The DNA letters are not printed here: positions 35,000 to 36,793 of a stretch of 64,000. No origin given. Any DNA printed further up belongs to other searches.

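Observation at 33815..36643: Two-gene multihaem module: periplasmic octahaem HAO/OTR-like cytochrome plus membrane-anchored hexahaem cytochrome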

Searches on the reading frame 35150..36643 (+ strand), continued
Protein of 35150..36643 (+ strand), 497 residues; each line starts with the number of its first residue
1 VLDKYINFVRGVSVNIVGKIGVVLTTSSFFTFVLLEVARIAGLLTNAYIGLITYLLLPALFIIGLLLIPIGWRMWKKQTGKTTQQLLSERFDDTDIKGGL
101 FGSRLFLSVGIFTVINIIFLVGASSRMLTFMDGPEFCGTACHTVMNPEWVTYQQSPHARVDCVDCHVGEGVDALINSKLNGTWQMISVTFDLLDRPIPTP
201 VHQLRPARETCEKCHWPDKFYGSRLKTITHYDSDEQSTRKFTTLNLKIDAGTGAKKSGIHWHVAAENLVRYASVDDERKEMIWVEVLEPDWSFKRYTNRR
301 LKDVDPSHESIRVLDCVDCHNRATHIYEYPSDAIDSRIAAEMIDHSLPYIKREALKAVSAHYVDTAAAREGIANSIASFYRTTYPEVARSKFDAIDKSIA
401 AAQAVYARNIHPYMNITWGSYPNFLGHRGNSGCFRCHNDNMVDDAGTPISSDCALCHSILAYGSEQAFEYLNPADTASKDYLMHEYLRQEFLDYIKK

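Call 82: find_encoding_contigs(protein=P0124, flank=4000, max_places=1)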
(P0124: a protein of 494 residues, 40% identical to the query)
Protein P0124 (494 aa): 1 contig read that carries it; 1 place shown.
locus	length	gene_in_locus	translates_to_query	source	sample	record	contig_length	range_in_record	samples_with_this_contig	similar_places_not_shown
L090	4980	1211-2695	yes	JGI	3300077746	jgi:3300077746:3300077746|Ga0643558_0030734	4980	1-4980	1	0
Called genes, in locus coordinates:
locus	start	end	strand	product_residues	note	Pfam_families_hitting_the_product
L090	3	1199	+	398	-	?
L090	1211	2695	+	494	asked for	PF03264:Cytochrom_NNT (faint), PF14522:Cytochrome_C7 (faint)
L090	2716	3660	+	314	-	PF03193:RsgA_GTPase (faint), PF00009:GTP_EFTU (faint), PF00350:Dynamin_N (faint), PF01926:MMR_HSR1, PF02421:FeoB_N, PF07650:KH_2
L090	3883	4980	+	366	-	?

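Call 83: find_encoding_contigs(protein=P0130, flank=4000, max_places=1)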
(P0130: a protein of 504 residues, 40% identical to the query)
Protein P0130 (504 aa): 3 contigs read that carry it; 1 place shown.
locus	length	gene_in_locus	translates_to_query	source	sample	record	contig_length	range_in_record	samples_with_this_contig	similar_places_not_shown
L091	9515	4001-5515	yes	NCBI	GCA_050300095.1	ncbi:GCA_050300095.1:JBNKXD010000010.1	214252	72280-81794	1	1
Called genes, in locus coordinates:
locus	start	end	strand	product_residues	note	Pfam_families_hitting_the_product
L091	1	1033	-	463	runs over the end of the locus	PF10503:Esterase_PHB, PF00326:Peptidase_S9 (weak)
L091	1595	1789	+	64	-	-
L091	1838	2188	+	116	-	-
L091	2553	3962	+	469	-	PF13435:Cytochrome_C554 (faint), PF09699:Paired_CXXCH_1 (faint), PF14522:Cytochrome_C7 (faint), PF13447:Multi-haem_cyto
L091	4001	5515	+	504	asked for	PF03264:Cytochrom_NNT, PF14522:Cytochrome_C7 (faint), PF14537:Cytochrom_c3_2 (faint)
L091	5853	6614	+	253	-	-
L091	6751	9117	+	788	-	PF00069:Pkinase, PF07714:PK_Tyr_Ser-Thr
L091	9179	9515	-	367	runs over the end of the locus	PF24096:DUF7379 (weak), PF05057:DUF676, PF07819:PGAP1, PF12146:Hydrolase_4 (faint), PF00561:Abhydrolase_1 (faint), PF01674:Lipase_2 (weak), PF02089:Palm_thioest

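Call 104: predict_structure(alignment_id=A3)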
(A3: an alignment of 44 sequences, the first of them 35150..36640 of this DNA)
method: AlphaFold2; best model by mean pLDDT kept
length: 497 residues; sequences in the alignment: 44
mean_pLDDT: 69.8   pTM: 0.55
mean pLDDT of the five models: 69.8, 65.8, 63.4, 62.9, 61.1
residues with pLDDT >= 90: 53; 70-90: 205; 50-70: 158; < 50: 81
segments of 3 or more residues with pLDDT < 50: 198-227, 242-263, 426-432, 459-467, 493-497
pLDDT, mean of each block of 10 residues (from residue 1): 70 82 88 85 76 82 88 87 80 64 68 79 76 64 55 61 56 62 62 56 46 44 48 78 42 38 59 74 81 86 61 64 61 81 92 93 87 97 96 96 86 69 50 63 85 57 45 66 56 46
secondary structure, 60 per line:
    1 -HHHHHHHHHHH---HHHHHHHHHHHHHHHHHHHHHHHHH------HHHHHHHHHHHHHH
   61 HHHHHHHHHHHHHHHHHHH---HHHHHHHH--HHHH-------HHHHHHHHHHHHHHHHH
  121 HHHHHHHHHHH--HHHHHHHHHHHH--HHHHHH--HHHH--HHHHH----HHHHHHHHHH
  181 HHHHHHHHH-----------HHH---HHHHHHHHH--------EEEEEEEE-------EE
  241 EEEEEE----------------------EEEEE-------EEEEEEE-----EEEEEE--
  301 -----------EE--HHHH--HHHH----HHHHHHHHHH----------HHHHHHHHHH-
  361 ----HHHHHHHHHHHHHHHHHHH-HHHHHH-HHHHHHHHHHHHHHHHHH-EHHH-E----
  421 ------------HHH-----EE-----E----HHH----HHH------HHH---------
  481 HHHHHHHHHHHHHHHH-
elements in order: H2-12 H16-40 H47-79 H83-90 H93-96 H104-131 H134-145 H148-153 H156-159 H162-166 H171-189 H207-215 E224-231 E239-246 E269-273 E281-287 E293-298 H316-319 H322-325 H330-339 H350-359 H365-383 H385-390 H392-409 H481-496

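Call 106: fold_search(model_id=the predicted structure, library=pdb)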
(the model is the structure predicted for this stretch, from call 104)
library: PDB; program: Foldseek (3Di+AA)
matches with E <= 10: 65; with E <= 0.001: 0
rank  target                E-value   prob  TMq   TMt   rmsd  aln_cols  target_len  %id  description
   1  2j7a_C                2.4e-02  1.00  0.19  0.55   3.5       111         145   26  Crystal structure of cytochrome c nitrite reductase NrfHA complex from Desulfovibrio vulgaris (released 2006-12-06)
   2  7bsn_I                1.3e+00  0.28  0.07  0.23  15.8        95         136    9  Mevo lectin complex with 3alpha-mannobiose (released 2021-02-03)
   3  7bsb_G                1.9e+00  0.23  0.07  0.23  15.8        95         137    9  Mevo lectin- Native form-2 (released 2021-02-03)
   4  3hw2_A                2.0e+00  0.03  0.08  0.12  20.2       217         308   10  Crystal structure of the SifA-SKIP(PH) complex (released 2009-11-03)
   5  7bsb_F                2.1e+00  0.21  0.07  0.23  15.8        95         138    9  Mevo lectin- Native form-2 (released 2021-02-03)
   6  5jtv_G                2.2e+00  0.02  0.06  0.06  18.3       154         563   10  USP7CD-UBL45 in complex with Ubiquitin (released 2016-10-12)
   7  7wap_G                2.3e+00  0.20  0.07  0.23  15.6        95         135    9  Mevo lectin mutant D134A (released 2022-12-21)
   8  9rae_B                2.4e+00  0.03  0.07  0.08  22.9       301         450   11  PhiC31 integrase-attL complex: P'-bound subregion (released 2026-02-11)
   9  7bth_G                2.8e+00  0.41  0.07  0.24   3.5        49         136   14  Mevo lectin- Native form-1 (released 2021-02-03)
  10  7bt8_A                2.8e+00  0.35  0.07  0.23   3.6        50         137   14  Mevo lectin complex with mannotriose (released 2021-02-03)
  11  7bth_F                3.1e+00  0.33  0.07  0.24   3.6        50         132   14  Mevo lectin- Native form-1 (released 2021-02-03)
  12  7bsb_I                3.1e+00  0.33  0.07  0.24   3.6        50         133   14  Mevo lectin- Native form-2 (released 2021-02-03)
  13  7bsb_N                3.1e+00  0.33  0.07  0.23   3.6        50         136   14  Mevo lectin- Native form-2 (released 2021-02-03)
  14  8wa1_B                3.1e+00  0.03  0.08  0.04  24.8       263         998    9  The cryo-EM structure of the Nicotiana tabacum PEP-PAP-TEC2 (released 2024-03-13)
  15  6grj_D                3.6e+00  0.12  0.11  0.17  39.4       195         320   15  Structure of the AhlB pore of the tripartite alpha-pore forming toxin, AHL, from Aeromonas hydrophila. (released 2019-07-03)
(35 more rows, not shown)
